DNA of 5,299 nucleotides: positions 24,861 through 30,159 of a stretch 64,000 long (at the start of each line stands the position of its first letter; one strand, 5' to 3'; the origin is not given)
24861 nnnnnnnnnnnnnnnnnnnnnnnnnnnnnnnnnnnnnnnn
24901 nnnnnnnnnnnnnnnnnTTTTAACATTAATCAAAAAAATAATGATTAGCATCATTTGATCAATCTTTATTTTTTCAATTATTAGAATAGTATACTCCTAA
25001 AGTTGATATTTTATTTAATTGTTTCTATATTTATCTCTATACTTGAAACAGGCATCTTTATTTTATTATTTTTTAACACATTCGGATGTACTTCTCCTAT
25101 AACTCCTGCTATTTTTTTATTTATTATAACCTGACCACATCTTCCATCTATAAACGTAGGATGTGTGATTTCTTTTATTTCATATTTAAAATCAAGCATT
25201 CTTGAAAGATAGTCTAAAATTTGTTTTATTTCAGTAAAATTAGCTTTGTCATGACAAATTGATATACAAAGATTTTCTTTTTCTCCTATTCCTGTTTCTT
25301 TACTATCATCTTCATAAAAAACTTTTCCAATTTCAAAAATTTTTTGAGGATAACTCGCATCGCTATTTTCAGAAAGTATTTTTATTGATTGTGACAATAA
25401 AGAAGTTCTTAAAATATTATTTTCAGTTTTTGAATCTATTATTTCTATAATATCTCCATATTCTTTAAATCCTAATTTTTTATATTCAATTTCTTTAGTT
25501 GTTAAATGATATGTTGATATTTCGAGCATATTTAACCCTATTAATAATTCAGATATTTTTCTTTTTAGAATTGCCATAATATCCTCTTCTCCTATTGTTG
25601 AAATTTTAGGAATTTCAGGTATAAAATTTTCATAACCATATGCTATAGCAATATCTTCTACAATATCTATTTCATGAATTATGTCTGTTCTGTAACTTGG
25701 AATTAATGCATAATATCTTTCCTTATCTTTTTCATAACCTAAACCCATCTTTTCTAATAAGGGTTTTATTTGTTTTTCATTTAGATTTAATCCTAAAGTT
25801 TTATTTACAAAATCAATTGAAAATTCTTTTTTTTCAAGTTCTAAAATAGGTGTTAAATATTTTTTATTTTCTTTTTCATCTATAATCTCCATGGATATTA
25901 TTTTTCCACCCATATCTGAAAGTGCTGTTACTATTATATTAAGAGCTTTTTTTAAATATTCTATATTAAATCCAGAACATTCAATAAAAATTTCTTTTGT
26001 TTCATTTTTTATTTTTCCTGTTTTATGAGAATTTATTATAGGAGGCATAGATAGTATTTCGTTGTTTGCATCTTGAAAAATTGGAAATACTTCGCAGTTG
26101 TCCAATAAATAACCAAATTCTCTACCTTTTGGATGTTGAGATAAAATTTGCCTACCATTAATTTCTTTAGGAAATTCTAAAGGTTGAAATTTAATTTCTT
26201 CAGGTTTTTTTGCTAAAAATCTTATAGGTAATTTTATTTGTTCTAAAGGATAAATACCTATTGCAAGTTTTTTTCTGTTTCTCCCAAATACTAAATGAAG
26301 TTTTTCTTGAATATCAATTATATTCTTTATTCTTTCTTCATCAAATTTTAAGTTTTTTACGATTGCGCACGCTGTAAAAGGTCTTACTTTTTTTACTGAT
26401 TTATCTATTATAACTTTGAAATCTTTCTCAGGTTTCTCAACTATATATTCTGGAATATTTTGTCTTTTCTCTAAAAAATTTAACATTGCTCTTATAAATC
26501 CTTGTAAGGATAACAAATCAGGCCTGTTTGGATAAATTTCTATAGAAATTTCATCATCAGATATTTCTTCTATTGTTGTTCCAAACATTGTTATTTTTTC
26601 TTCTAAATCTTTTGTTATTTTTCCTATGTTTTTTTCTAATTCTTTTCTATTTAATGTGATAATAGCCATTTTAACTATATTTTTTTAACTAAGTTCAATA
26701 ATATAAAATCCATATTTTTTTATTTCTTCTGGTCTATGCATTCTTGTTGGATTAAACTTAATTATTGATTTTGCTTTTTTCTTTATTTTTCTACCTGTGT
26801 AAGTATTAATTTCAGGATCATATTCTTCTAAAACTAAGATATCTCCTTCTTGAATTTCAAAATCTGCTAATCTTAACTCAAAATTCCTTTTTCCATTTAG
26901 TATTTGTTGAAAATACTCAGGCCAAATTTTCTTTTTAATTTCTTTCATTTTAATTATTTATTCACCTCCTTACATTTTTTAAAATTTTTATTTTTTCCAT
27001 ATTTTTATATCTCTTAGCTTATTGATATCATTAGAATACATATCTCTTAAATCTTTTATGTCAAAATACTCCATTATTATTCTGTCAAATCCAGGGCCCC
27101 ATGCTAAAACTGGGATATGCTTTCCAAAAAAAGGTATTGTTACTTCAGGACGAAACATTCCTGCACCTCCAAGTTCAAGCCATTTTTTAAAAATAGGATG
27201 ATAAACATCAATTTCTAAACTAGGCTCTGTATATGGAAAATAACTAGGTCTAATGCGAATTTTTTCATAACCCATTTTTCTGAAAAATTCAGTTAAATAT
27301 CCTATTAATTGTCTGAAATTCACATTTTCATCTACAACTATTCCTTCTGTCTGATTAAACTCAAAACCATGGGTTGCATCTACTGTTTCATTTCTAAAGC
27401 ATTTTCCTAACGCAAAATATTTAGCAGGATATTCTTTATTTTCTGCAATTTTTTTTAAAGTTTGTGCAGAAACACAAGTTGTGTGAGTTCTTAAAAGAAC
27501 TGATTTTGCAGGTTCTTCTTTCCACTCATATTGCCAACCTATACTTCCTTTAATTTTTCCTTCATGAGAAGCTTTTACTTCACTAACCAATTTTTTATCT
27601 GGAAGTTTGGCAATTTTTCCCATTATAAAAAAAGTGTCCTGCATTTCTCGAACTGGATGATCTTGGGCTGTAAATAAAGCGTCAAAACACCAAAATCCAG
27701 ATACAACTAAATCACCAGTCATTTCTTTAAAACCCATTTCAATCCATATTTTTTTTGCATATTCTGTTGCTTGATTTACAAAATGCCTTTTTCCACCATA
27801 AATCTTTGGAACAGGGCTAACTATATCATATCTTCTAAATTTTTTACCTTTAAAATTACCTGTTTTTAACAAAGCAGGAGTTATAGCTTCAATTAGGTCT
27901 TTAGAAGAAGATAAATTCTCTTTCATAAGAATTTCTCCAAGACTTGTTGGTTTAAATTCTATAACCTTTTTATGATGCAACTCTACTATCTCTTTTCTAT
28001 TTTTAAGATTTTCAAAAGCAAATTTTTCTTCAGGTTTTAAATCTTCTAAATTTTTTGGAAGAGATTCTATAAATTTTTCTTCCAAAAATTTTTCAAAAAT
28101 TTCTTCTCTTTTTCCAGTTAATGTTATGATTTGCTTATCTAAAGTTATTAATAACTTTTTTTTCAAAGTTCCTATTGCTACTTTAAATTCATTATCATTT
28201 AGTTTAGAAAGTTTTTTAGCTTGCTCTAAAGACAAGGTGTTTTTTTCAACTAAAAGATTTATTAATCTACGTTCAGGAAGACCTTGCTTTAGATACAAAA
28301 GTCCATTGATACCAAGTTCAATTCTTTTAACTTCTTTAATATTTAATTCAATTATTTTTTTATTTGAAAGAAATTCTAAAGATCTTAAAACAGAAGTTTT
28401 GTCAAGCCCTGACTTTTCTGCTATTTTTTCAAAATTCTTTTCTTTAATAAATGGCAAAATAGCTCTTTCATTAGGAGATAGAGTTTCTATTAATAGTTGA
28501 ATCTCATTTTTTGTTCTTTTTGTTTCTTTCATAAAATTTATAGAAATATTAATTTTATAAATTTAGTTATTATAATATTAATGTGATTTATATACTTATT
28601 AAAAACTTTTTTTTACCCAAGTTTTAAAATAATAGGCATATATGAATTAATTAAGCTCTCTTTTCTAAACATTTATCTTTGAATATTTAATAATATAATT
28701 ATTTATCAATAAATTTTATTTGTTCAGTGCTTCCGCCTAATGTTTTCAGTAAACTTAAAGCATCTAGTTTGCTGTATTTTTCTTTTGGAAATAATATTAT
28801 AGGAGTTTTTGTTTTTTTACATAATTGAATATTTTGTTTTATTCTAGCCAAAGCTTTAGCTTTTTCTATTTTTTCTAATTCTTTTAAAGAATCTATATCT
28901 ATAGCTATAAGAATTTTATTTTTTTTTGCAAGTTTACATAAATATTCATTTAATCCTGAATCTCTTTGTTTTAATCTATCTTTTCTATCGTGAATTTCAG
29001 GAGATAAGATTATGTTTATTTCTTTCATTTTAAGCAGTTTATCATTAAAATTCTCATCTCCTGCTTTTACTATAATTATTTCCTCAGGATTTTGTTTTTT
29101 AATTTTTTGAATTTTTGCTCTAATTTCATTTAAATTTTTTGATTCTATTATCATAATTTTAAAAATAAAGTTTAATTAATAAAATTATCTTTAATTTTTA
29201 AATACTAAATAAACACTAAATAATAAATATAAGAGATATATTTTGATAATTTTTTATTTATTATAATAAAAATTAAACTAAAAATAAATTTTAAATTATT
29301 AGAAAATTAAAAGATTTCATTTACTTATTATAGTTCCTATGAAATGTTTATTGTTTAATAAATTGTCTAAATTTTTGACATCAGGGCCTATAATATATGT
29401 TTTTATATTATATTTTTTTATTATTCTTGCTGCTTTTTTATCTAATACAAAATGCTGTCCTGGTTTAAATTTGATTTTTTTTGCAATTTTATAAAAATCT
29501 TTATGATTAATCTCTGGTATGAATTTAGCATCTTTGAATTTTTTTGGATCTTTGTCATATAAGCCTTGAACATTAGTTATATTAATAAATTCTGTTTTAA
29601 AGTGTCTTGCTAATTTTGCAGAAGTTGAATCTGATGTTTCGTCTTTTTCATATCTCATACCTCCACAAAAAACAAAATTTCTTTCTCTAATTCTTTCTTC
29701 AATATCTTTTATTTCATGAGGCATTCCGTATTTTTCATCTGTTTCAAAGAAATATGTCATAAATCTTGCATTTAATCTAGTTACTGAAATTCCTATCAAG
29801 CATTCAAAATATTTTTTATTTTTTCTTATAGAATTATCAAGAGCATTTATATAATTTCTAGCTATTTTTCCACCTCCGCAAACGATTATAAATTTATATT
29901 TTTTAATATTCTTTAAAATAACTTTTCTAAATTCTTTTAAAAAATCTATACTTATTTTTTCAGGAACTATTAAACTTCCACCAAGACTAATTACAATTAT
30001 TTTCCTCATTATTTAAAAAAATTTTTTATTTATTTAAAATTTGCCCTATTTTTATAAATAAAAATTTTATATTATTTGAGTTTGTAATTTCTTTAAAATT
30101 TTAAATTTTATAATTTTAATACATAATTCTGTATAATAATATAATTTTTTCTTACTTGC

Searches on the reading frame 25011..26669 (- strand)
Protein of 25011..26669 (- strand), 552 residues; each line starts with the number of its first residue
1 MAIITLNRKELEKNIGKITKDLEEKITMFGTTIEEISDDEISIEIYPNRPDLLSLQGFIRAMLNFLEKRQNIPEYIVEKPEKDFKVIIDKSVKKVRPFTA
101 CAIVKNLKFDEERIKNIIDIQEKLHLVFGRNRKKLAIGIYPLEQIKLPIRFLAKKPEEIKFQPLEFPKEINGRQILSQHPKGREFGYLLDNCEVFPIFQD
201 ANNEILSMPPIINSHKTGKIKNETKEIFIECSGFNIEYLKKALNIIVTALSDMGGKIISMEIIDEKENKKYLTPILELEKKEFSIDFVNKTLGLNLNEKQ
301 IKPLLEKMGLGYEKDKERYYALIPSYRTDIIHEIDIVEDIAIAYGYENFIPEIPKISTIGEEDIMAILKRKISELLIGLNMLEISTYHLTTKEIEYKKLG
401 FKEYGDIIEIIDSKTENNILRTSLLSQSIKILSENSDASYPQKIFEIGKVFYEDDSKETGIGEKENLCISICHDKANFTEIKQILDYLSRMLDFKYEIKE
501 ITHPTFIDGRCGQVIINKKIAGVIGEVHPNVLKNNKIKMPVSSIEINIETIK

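Call 71: search_protein_families(library=pfam, proteins=[window:25011-26669:-], max_evalue=0.001)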
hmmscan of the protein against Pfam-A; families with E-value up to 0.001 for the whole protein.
window:25011-26669:- (552 aa): 5 families
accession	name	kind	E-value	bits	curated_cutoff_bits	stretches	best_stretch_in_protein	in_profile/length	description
PF17759.6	tRNA_synthFbeta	-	2.5e-36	125.6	22.4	1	353-548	5-214/214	Phenylalanyl tRNA synthetase beta chain CLM domain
PF03484.21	B5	-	4.2e-22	78.6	28.6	1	282-346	2-67/67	tRNA synthetase B5 domain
PF03483.22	B3_4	-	2.1e-07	31.1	29.3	1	112-238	33-131/174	B3/4 domain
PF01409.25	tRNA-synt_2d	-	2.1e-05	24.6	19.8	1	406-499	66-161/246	tRNA synthetases class II core domain (F)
PF18262.7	PhetRS_B1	-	5.6e-05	23.8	26.8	0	23-68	25-83/83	Phe-tRNA synthetase beta subunit B1 domain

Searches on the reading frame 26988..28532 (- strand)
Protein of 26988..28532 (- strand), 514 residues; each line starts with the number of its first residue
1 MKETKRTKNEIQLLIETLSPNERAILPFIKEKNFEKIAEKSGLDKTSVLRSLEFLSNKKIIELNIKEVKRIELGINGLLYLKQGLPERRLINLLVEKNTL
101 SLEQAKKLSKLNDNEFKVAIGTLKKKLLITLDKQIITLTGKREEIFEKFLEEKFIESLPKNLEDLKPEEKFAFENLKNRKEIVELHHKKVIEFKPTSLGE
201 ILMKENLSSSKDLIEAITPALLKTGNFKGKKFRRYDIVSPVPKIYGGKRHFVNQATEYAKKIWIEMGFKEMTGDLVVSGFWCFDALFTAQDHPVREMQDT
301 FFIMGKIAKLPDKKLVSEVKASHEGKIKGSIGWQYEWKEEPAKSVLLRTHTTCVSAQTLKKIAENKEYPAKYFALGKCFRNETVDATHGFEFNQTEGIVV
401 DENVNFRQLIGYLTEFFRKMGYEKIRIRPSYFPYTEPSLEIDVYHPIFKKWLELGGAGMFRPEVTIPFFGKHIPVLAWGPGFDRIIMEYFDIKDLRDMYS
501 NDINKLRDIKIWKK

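Call 71: search_protein_families(library=pfam, proteins=[window:26988-28532:-], max_evalue=0.001)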
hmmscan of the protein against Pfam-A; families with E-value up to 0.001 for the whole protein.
window:26988-28532:- (514 aa): 3 families
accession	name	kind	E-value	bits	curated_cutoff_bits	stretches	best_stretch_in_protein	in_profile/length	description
PF01409.25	tRNA-synt_2d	-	9.6e-81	271.3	19.8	1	235-507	2-244/246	tRNA synthetases class II core domain (F)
PF00587.30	tRNA-synt_2b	-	4.5e-07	30.5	29.3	1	349-457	16-134/179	tRNA synthetase class II core domain (G, H, P, S and T)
PF00152.25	tRNA-synt_2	-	1.8e-05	24.4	25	1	370-397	92-119/308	tRNA synthetases class II (D, K and N)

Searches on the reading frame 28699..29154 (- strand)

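Call 71: search_protein_families(library=pfam, proteins=[window:28699-29154:-], max_evalue=0.001)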
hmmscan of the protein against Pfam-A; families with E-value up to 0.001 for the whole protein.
window:28699-29154:- (151 aa): 1 family
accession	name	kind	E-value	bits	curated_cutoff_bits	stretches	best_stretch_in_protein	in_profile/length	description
PF01876.22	RNase_P_p30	-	4e-05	23.6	35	1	19-120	84-176/214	RNase P subunit p30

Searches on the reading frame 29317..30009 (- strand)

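Call 72: search_protein_families(library=pfam, proteins=[window:29317-30009:-], max_evalue=0.001)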
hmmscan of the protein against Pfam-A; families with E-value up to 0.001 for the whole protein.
window:29317-30009:- (230 aa): 1 family
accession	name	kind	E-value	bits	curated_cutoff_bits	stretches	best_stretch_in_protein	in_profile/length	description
PF00696.33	AA_kinase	-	2.2e-27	96.7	24.9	1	3-207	1-233/234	Amino acid kinase family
